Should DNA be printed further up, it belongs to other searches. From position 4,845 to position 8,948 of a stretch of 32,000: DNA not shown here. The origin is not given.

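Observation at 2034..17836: Two copies of a composite repeat module bracket the 14-kb lipase plus sigma/CHAT segment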

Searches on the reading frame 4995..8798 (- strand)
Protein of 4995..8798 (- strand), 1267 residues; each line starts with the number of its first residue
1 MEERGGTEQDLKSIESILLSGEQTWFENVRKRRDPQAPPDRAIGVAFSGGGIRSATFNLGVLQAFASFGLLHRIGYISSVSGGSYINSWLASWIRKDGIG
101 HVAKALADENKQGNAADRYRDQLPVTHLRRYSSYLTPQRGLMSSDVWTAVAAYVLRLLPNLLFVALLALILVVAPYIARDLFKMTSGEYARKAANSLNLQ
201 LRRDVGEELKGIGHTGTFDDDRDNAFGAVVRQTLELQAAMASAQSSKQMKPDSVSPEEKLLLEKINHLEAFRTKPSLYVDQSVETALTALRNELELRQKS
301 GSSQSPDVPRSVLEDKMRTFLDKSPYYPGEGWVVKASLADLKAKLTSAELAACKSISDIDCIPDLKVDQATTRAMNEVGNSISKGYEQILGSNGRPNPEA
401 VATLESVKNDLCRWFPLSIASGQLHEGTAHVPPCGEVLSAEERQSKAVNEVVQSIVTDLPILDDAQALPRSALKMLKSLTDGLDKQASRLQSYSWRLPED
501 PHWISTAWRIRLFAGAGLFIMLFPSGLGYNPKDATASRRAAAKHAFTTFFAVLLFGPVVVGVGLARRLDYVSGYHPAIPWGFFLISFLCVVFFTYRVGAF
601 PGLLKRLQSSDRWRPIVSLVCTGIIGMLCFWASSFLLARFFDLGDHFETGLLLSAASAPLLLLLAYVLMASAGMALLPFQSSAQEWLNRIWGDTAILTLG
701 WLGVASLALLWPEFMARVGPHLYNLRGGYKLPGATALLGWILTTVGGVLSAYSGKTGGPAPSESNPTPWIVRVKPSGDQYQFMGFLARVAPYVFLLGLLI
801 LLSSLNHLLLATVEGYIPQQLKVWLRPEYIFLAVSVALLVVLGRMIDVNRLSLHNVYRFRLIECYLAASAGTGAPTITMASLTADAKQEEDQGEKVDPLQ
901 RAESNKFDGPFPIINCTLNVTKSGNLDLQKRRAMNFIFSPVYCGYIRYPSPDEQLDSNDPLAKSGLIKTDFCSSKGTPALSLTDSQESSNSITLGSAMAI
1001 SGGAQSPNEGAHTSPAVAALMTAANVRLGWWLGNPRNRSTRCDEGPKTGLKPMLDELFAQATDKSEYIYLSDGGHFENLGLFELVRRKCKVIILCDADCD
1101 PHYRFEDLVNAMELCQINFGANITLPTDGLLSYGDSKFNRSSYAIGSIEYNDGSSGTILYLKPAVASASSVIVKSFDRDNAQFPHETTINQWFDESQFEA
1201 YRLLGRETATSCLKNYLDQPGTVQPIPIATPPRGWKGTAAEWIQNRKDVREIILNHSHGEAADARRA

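Call 11: search_protein_families(library=pfam, proteins=[window:4995-8798:-], max_evalue=0.01)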
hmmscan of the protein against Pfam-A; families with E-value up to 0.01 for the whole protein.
window:4995-8798:- (1267 aa): 1 family
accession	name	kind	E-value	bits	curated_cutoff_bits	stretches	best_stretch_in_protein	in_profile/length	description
PF01734.28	Patatin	-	6.7e-06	26.9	27.7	1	46-122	2-70/191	Patatin-like phospholipase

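Call 37: search_protein_families(library=padloc, proteins=[window:4995-8798:-], max_evalue=0.01)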
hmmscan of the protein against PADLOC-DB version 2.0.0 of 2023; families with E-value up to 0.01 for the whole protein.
window:4995-8798:- (1267 aa): 0 families

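Call 38: search_protein_families(library=ncbifam, proteins=[window:4995-8798:-], max_evalue=0.01)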
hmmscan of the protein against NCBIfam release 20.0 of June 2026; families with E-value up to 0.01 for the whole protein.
window:4995-8798:- (1267 aa): 0 families
